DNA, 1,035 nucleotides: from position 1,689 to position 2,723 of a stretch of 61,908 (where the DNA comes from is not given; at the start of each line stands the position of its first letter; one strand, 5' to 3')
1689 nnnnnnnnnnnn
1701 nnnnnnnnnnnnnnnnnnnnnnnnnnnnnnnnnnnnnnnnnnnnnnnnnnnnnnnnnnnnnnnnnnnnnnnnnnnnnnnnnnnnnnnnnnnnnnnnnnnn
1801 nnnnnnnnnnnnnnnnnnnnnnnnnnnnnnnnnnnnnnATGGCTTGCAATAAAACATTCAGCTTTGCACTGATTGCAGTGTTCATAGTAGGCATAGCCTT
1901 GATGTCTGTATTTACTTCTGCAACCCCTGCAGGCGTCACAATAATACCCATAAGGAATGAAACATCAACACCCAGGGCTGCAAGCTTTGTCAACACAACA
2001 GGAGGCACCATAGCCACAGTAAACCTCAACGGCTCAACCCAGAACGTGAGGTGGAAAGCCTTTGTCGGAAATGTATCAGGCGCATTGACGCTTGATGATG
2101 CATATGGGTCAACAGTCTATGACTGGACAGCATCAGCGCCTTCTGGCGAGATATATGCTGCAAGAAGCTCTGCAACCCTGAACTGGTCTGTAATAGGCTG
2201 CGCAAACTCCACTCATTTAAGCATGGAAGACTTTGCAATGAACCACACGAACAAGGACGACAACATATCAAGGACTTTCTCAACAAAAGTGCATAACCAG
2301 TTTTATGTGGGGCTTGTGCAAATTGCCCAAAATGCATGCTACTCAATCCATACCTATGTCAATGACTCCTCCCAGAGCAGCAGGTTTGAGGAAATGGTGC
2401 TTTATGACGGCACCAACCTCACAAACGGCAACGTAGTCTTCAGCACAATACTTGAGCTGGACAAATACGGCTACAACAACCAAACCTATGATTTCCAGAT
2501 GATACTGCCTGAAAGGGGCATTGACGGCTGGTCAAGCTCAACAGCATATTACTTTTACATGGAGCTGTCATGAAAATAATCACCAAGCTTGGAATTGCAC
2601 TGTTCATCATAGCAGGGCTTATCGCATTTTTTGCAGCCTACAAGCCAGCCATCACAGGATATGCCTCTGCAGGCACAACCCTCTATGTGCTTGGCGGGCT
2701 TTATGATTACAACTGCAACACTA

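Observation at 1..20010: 20-kb island of modular, operon-packed surface glycoproteins bracketed by family-A paralogs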

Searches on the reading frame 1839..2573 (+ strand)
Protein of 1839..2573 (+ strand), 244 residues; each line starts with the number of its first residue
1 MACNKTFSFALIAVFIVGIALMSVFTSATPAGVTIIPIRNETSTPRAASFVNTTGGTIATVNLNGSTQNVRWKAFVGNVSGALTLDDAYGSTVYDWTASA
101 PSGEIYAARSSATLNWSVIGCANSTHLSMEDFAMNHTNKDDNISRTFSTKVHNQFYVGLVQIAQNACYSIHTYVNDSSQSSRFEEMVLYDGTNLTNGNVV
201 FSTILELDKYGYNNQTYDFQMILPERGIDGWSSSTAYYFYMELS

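Call 4: search_protein_families(library=pfam, max_evalue=0.01, proteins=[window:1839-2573:+])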
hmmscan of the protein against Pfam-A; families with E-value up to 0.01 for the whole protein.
window:1839-2573:+ (244 aa): 0 families

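Call 7: search_protein_families(library=ncbifam, max_evalue=0.01, proteins=[window:1839-2573:+])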
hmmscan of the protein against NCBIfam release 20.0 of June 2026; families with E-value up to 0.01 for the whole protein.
window:1839-2573:+ (244 aa): 0 families

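Call 8: search_solved_structures(query=window:1839-2573:+, max_evalue=10)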
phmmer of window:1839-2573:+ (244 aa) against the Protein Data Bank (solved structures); distinct sequences matched with E-value up to 10: 1.
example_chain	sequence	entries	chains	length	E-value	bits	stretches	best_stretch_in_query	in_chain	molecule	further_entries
8s02_B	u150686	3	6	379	1.1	11.9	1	55-108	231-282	BzdN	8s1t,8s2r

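Call 13: find_homologous_proteins(query=window:1839-2573:+, max_evalue=0.001)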
Query window:1839-2573:+ (244 aa): 240 proteins with E <= 0.001 among 657 candidates; the best 120 are listed.
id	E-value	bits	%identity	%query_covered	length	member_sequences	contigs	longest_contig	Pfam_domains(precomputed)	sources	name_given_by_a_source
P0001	2.5e-157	539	100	100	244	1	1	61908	-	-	-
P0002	1.5e-140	484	89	100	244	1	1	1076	-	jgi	jgi:hypothetical protein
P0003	1.3e-135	468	85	100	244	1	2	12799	-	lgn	-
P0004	7.2e-134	462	85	100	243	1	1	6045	-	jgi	jgi:hypothetical protein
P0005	2.5e-132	457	87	100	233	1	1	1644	-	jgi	jgi:hypothetical protein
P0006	1.8e-125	435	78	100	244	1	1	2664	-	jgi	jgi:hypothetical protein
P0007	5.4e-100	352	67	92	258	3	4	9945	-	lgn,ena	-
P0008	2.2e-99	350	69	89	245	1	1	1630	-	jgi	jgi:hypothetical protein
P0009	2.0e-98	346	62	100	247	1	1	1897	-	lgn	-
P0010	1.5e-94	334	64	94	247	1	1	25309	-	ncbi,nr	ncbi:hypothetical protein HY640_00425 [Candidatus Woesearchaeota archaeon]|nr:hypothetical protein [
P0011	3.8e-94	332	61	98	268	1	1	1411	-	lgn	-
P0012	8.3e-93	328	63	89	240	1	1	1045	-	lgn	-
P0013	7.7e-91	322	61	96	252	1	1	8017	-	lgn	-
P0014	2.9e-89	317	58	96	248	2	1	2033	-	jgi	-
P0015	5.0e-89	316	58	98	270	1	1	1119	-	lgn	-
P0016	8.2e-89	315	57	99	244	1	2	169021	-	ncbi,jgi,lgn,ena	-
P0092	1.8e-70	255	50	96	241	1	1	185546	-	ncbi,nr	ncbi:MAG: hypothetical protein GY861_06880 [bacterium]|nr:hypothetical protein [bacterium]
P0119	3.3e-57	212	46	97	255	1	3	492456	-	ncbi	ncbi:MAG: hypothetical protein ACP5OZ_02850 [Candidatus Woesearchaeota archaeon]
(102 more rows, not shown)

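Call 17: find_encoding_contigs(protein=P0016, flank=10000, max_places=2)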
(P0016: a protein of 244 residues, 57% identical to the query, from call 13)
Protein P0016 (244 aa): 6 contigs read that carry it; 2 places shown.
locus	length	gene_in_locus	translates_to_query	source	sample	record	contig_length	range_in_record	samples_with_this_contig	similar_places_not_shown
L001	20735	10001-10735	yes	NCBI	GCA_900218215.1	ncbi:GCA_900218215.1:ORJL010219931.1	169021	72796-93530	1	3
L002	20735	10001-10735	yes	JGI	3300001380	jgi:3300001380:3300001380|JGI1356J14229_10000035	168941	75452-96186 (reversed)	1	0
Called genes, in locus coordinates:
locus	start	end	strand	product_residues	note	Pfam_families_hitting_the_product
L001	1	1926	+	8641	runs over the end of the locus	-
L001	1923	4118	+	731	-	PF17957:Big_7 (faint), PF07705:CARDB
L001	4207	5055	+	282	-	-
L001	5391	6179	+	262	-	-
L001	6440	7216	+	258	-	-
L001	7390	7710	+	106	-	-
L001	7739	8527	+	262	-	-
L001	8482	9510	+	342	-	-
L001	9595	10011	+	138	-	PF13384:HTH_23 (faint), PF08281:Sigma70_r4_2 (faint)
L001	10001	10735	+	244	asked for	-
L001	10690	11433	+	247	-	-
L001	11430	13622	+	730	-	-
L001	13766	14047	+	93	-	-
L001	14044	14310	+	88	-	-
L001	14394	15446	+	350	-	PF03062:MBOAT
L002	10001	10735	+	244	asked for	-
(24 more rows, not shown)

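Call 20: find_encoding_contigs(protein=P0119, flank=10000, max_places=1)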
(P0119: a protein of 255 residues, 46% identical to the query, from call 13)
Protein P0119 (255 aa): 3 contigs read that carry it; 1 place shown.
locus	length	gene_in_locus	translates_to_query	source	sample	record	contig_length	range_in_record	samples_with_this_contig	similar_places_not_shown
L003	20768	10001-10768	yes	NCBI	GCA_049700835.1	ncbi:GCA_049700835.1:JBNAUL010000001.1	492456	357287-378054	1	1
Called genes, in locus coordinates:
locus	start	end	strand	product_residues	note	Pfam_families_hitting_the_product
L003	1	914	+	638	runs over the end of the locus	PF04675:DNA_ligase_A_N, PF01068:DNA_ligase_A_M, PF04679:DNA_ligase_A_C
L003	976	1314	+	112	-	-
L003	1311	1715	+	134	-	-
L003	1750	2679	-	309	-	PF02775:TPP_enzyme_C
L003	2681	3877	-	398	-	PF01855:POR_N, PF02780:Transketolase_C (weak), PF17147:PFOR_II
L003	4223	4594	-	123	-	PF12797:Fer4_2 (weak), PF12837:Fer4_6 (weak), PF13237:Fer4_10 (weak), PF00037:Fer4 (weak), PF14697:Fer4_21, PF12838:Fer4_7, PF13187:Fer4_9, PF00037:Fer4, +4 more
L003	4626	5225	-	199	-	PF01558:POR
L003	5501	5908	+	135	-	PF00856:SET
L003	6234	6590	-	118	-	PF02001:DUF134, PF08281:Sigma70_r4_2 (weak)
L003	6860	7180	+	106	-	PF12682:Flavodoxin_4 (faint), PF12724:Flavodoxin_5 (faint)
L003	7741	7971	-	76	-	PF17253:DUF5320 (faint)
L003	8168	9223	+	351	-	PF01368:DHH (weak), PF02272:DHHA1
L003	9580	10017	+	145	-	PF06056:Terminase_5 (faint)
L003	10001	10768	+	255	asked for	-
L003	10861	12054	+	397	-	PF00871:Acetate_kinase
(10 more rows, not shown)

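Call 21: find_encoding_contigs(protein=P0092, flank=10000, max_places=1)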
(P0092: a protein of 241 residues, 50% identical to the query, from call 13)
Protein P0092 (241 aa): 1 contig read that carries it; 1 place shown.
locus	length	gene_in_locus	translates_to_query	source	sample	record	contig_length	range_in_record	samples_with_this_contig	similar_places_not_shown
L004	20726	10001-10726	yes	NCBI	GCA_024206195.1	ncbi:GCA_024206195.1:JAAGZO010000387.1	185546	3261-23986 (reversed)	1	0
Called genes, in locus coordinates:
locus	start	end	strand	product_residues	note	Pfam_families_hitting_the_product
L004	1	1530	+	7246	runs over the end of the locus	PF01835:MG2 (faint), PF19077:Big_13 (faint), PF22433:MtxA_IG-like (faint), PF10102:DUF2341 (weak), PF13385:Laminin_G_3, PF10102:DUF2341 (weak), PF13385:Laminin_G_3, PF07705:CARDB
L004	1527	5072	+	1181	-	PF07705:CARDB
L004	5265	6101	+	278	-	-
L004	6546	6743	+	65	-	-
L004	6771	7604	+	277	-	-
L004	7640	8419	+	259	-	-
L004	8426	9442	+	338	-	-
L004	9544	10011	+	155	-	PF08281:Sigma70_r4_2 (faint)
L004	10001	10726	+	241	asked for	-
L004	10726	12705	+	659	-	-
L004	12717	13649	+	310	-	PF07676:PD40 (faint)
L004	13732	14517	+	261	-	-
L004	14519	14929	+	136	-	-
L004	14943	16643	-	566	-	-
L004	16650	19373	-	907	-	-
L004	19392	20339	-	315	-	-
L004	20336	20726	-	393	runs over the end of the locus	PF26549:Tricorn_N (faint), PF26550:Tricorn_2nd (faint), PF07676:PD40 (faint)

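Call 22: predict_structure(alignment_id=A1)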
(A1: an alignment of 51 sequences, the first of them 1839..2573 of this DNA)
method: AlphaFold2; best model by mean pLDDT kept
length: 244 residues; sequences in the alignment: 51
mean_pLDDT: 74.5   pTM: 0.70
mean pLDDT of the five models: 74.5, 73.2, 69.8, 67.0, 66.4
residues with pLDDT >= 90: 64; 70-90: 98; 50-70: 40; < 50: 42
segments of 3 or more residues with pLDDT < 50: 27-62, 64-66
pLDDT, mean of each block of 10 residues (from residue 1): 62 90 59 37 34 38 51 80 66 72 87 85 95 88 92 88 95 63 89 89 89 83 80 77 77
secondary structure, 60 per line:
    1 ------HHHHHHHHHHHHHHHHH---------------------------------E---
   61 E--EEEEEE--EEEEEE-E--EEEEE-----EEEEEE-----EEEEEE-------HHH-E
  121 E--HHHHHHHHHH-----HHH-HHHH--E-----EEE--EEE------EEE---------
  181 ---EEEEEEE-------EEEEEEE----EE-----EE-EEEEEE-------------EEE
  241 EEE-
elements in order: H7-23 E64-69 E72-77 E82-86 E92-97 E103-108 H124-133 H143-146 E155-157 E160-162 E169-171 E184-190 E198-204 E219-224 E238-243

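Call 27: fold_search(model_id=the predicted structure, library=pdb)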
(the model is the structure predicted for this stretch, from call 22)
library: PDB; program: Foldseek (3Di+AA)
matches with E <= 10: 200; with E <= 0.001: 0
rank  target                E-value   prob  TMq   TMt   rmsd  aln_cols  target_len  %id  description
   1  6qpn_E                1.5e-01  0.11  0.18  0.20  15.3       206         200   10  Adenovirus species D serotype 49 Fiber-Knob (released 2020-08-26)
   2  6qpn_A                2.4e-01  0.10  0.17  0.20  15.3       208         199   10  Adenovirus species D serotype 49 Fiber-Knob (released 2020-08-26)
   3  6qpn_D                3.6e-01  0.08  0.17  0.21  15.5       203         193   10  Adenovirus species D serotype 49 Fiber-Knob (released 2020-08-26)
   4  6qpo_A                3.6e-01  0.08  0.18  0.20  15.2       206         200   10  Adenovirus species D serotype 49 Fiber-Knob KO1 mutant (released 2020-08-26)
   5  6stu_F                3.8e-01  0.08  0.18  0.20  15.6       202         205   10  Adenovirus 30 Fiber Knob protein (released 2020-09-16)
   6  6qpn_C                4.5e-01  0.08  0.18  0.21  15.4       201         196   10  Adenovirus species D serotype 49 Fiber-Knob (released 2020-08-26)
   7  6stu_A                4.5e-01  0.08  0.18  0.20  15.6       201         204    9  Adenovirus 30 Fiber Knob protein (released 2020-09-16)
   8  6qpn_F                4.8e-01  0.08  0.18  0.21  15.4       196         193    9  Adenovirus species D serotype 49 Fiber-Knob (released 2020-08-26)
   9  6stu_D                4.8e-01  0.08  0.18  0.20  15.4       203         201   10  Adenovirus 30 Fiber Knob protein (released 2020-09-16)
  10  8ofv_L                5.4e-01  0.06  0.16  0.20  13.0       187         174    7  Human adenovirus type 53 fiber-knob protein complexed with sialic acid (released 2023-09-20)
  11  9vee_A                5.4e-01  0.04  0.14  0.04  16.3       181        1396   11  The cryo-EM structure of human Piezo2-MDFIC2 complex (composite map) (released 2026-04-08)
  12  7ajp_H                5.7e-01  0.05  0.15  0.18  15.3       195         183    8  Crystal Structure of Human Adenovirus 56 Fiber Knob (released 2021-01-13)
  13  3vef_A                5.7e-01  0.05  0.15  0.13  13.3       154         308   11  Rhodococcus jostii RHA1 DypB N246H variant in complex with heme (released 2012-01-18)
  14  6stu_B                6.7e-01  0.07  0.18  0.21  14.2       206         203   11  Adenovirus 30 Fiber Knob protein (released 2020-09-16)
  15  3vef_B                6.7e-01  0.04  0.15  0.13  15.7       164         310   12  Rhodococcus jostii RHA1 DypB N246H variant in complex with heme (released 2012-01-18)
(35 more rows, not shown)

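Call 28: search_solved_structures(query=A1, max_evalue=10)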
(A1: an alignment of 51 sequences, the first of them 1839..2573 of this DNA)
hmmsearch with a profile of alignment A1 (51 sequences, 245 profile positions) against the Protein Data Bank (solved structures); distinct sequences matched with E-value up to 10: 0.

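Call 29: search_protein_families(library=pfam, alignment_id=A1, max_evalue=1)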
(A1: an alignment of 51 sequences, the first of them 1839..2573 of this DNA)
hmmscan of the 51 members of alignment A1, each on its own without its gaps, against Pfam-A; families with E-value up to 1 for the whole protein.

A. member 1, window:1839-2573:+ (244 aa): 4 families
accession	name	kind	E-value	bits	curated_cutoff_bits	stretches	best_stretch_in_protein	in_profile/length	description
PF17718.6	DUF5563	-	0.021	14.7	25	1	104-153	108-157/192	Family of unknown function (DUF5563)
PF24940.1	Fn3_Dep-1_5th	-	0.023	15.3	23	1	101-185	26-109/115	Dep-1 fifth Fn3-like domain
PF17459.7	DUF5422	-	0.12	13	25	1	6-61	35-90/153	Family of unknown function (DUF5422)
PF18421.7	Peptidase_M23_N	-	0.24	11.8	25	1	29-48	4-23/73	Peptidase family M23 N-terminal domain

B. families by the number of members that match (of 51 scanned): 30 families (the first 25 are shown)
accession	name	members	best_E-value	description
PF11813.13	DUF3334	3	0.0025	Protein of unknown function (DUF3334)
PF07009.16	NusG_II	2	0.048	NusG domain II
PF22914.2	Fibulin_C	1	0.0075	Fibulin C-terminal Ig-like domain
PF15432.12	Sec-ASP3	1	0.0099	Accessory Sec secretory system ASP3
PF17718.6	DUF5563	1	0.021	Family of unknown function (DUF5563)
PF24695.1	PITM1-3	1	0.022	PITM 1-3, beta-sandwich domain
PF24940.1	Fn3_Dep-1_5th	1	0.023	Dep-1 fifth Fn3-like domain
PF04213.18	HtaA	1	0.036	Htaa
PF09586.16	YfhO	1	0.043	Bacterial membrane protein YfhO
PF11511.13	RhodobacterPufX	1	0.044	Intrinsic membrane protein PufX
PF07938.18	Fungal_lectin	1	0.052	Fungal fucose-specific lectin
PF16020.10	Deltameth_res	1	0.073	Deltamethrin resistance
PF02440.21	Adeno_E3_CR1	1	0.08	Adenovirus E3 region protein CR1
PF17149.10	CHASE5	1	0.088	Periplasmic sensor domain found in signal transduction proteins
PF17459.7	DUF5422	1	0.12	Family of unknown function (DUF5422)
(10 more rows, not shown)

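Call 32: find_related_loci(query=A1, collection=genome_contigs, flank=10000)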
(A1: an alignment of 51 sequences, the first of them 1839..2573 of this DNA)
Query A1 (244 aa) in genome_contigs; peptide patterns used: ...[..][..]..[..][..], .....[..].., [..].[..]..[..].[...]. (x = any residue, [..] = any of these).
334 stretches matched a pattern; 313 encode a relative of the query (tblastn E <= 1e-3); the best 80 are kept; 77 distinct loci.
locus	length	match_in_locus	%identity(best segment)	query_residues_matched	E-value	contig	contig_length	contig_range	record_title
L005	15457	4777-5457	64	15-244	3e-100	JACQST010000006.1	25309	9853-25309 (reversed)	MAG: Candidatus Woesearchaeota archaeon isolate NC_groundwater_1392_Ag_S-0.2um_48_44 S_p2_S4_coassembly_k141_300055, who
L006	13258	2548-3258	57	7-244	3e-93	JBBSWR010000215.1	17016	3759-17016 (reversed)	MAG: Nanoarchaeota archaeon isolate H43-bin135_1 H43_bin135_1_000000000215, whole genome shotgun sequence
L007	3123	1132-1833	58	7-244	4e-93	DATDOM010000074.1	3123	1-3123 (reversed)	MAG TPA_asm: Candidatus Nanoarchaeia archaeon isolate SMAG_U7894 k141_1498216, whole genome shotgun sequence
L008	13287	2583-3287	55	11-244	5e-90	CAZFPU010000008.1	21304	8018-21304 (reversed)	MAG TPA_asm: uncultured Methanosarcinales archaeon isolate binchicken_co248_65 genome assembly, contig: NODE_2544_length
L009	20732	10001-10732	54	1-244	6e-88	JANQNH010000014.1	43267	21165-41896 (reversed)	MAG: Candidatus Nanoarchaeia archaeon isolate PL23a_bin.24 k99_6018443, whole genome shotgun sequence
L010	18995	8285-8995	54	8-244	2e-87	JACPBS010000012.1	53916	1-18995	MAG: Candidatus Woesearchaeota archaeon isolate NC_groundwater_263_Ag_S-0.2um_45_10 S5_GD2017_2_S2_scaffold_607, whole g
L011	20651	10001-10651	59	28-244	6e-86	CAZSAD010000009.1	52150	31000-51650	MAG TPA_asm: uncultured Methanosarcinales archaeon isolate SRP062349_co5_133 genome assembly, contig: NODE_122_length_52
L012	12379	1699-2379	54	19-244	6e-83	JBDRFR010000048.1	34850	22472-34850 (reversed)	MAG: Nanoarchaeota archaeon isolate MEGAHIT-group-1.382 k141_3713156, whole genome shotgun sequence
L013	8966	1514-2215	53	7-243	1e-80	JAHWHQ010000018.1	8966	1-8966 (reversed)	MAG: Candidatus Woesearchaeota archaeon isolate MP5_5_87 k127_13939427, whole genome shotgun sequence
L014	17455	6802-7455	56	28-244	3e-79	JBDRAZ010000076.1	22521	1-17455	MAG: archaeon isolate MEGAHIT-group-1.1032 k141_8416536, whole genome shotgun sequence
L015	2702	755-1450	52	9-243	2e-78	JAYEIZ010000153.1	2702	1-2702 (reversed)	MAG: Nanoarchaeota archaeon isolate MAG177 MAG177_153, whole genome shotgun sequence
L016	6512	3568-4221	54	28-244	2e-76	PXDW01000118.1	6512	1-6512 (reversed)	MAG: Candidatus Woesearchaeota archaeon isolate T3Sed10_350R1 T3-Sed10-C32359, whole genome shotgun sequence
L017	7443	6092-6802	49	12-244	2e-75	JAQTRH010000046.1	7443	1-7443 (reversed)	MAG: Candidatus Nanoarchaeia archaeon isolate STB_159 NODE_28343_length_7443_cov_2.761072_Sandtown_B, whole genome shotg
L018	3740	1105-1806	50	7-243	3e-75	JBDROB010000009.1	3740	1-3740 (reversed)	MAG: Candidatus Woesearchaeota archaeon isolate MEGAHIT-group-1.927 k141_2742938, whole genome shotgun sequence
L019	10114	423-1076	52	23-243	3e-74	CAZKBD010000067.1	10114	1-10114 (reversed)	MAG TPA_asm: uncultured Methanosarcinales archaeon isolate SRP062349_co5_67 genome assembly, contig: NODE_3084_length_10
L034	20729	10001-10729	45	5-243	3e-64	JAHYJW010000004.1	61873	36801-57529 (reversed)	MAG: Patescibacteria group bacterium isolate KA32 NODE_291_length_61873_cov_11.655038, whole genome shotgun sequence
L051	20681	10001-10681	44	14-244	2e-60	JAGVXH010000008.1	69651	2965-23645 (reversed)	Candidatus Pacearchaeota archaeon isolate RIFOXYB2_FULL_43_25 rifoxyb2_full_scaffold_449, whole genome shotgun sequence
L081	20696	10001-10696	42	11-243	2e-56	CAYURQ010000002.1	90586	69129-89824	MAG TPA_asm: Candidatus Woesearchaeota archaeon isolate SRP141376_co3_436 genome assembly, contig: NODE_473_length_90586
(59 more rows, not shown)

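Call 58: fold_search(model_id=the predicted structure, library=viral)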
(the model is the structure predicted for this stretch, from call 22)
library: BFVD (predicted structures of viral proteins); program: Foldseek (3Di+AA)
matches with E <= 10: 394; with E <= 0.001: 0
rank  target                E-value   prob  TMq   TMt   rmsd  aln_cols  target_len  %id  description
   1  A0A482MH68            7.0e-02  0.06  0.12  0.06  18.9       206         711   11  Uncharacterized protein [Nodularia phage vB_NspS-kac65v161]
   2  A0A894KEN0            1.6e-01  0.15  0.21  0.20  10.3       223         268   10  (no name in the UniProt tables at hand)
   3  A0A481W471            2.8e-01  0.03  0.11  0.11  20.1       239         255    9  Virion structural protein [Pseudomonas phage Psa21]
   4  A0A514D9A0            3.6e-01  0.11  0.12  0.16  11.8        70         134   20  Uncharacterized protein [Leviviridae sp.]
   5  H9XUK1                3.6e-01  0.06  0.15  0.19  17.2       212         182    7  Fiber knob (Fragment) [Human adenovirus 47]
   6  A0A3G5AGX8            3.6e-01  0.02  0.11  0.08  22.5       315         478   12  Uncharacterized protein [Solumvirus sp.]
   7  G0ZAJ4                3.8e-01  0.06  0.14  0.11  19.4       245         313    8  E3 CR1-beta1 [titi monkey adenovirus 1]
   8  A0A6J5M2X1            4.2e-01  0.06  0.16  0.20  13.5       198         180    6  Uncharacterized protein [uncultured Caudovirales phage]
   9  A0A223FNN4            5.3e-01  0.02  0.11  0.08  22.6       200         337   11  (no name in the UniProt tables at hand)
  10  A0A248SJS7            5.6e-01  0.08  0.15  0.15  11.3       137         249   12  (no name in the UniProt tables at hand)
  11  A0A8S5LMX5            5.6e-01  0.07  0.15  0.13  17.6       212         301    8  Uncharacterized protein [Siphoviridae sp. ctkyH28]
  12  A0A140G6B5            5.9e-01  0.05  0.17  0.20  19.7       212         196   10  Uncharacterized protein [Arthrobacter phage KellEzio]
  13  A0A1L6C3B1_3          5.9e-01  0.02  0.14  0.05  23.6       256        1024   10  (no name in the UniProt tables at hand)
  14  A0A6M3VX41            5.9e-01  0.01  0.08  0.09  21.2       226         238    8  Virus coat protein VP3 [Pyrobaculum spherical virus 2]
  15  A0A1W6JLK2            6.2e-01  0.11  0.09  0.14  22.1       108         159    7  Uncharacterized protein [Lactococcus phage AM8]
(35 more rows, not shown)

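Call 69: search_protein_families(library=pfam, max_evalue=0.001, proteins=[L034:2771-8782:+, L051:3-8405:+, L081:2-8836:+, L004:1527-5069:+])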
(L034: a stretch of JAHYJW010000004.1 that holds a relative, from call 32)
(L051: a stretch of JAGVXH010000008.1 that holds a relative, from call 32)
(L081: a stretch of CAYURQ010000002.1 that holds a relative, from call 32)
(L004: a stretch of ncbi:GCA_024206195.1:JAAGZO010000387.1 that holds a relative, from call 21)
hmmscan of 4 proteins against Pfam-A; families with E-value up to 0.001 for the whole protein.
L034:2771-8782:+ (2004 aa): 4 families
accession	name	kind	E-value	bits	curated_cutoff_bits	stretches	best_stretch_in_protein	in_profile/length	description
PF17957.7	Big_7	-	1.1e-13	52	24.1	1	742-809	1-67/70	Bacterial Ig domain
PF19077.6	Big_13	-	5.1e-11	43.4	27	0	1165-1228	38-102/102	Bacterial Ig-like domain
PF07705.17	CARDB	-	1.7e-06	28.6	22.7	1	1702-1808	2-100/101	CARDB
PF00028.23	Cadherin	-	0.00063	20.5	28.8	0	1190-1269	14-88/93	Cadherin domain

L051:3-8405:+ (2801 aa): 3 families
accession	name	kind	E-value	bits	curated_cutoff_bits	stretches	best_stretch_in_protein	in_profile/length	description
PF19077.6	Big_13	-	2.9e-20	73.1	27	1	2229-2308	20-100/102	Bacterial Ig-like domain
PF07705.17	CARDB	-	4.1e-10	40.2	22.7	1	2499-2604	2-100/101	CARDB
PF06439.18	3keto-disac_hyd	-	9.1e-06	26.3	26.8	1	492-631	30-184/187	3-keto-disaccharide hydrolase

L081:2-8836:+ (2945 aa): 2 families
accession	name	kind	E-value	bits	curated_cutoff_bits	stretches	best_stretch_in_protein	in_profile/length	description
PF19077.6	Big_13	-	5.1e-22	78.7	27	1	2375-2447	27-100/102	Bacterial Ig-like domain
PF10102.14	DUF2341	-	1.9e-18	67.1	23.4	1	1059-1133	1-75/84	Domain of unknown function (DUF2341)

L004:1527-5069:+ (1181 aa): 2 families
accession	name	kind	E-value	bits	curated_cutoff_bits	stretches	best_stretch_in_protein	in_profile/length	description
PF07705.17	CARDB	-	1.7e-09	38.3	22.7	1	883-988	3-100/101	CARDB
PF05753.20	TRAP_beta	-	0.00016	21.6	22.4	1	893-923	26-56/178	Translocon-associated protein beta (TRAPB)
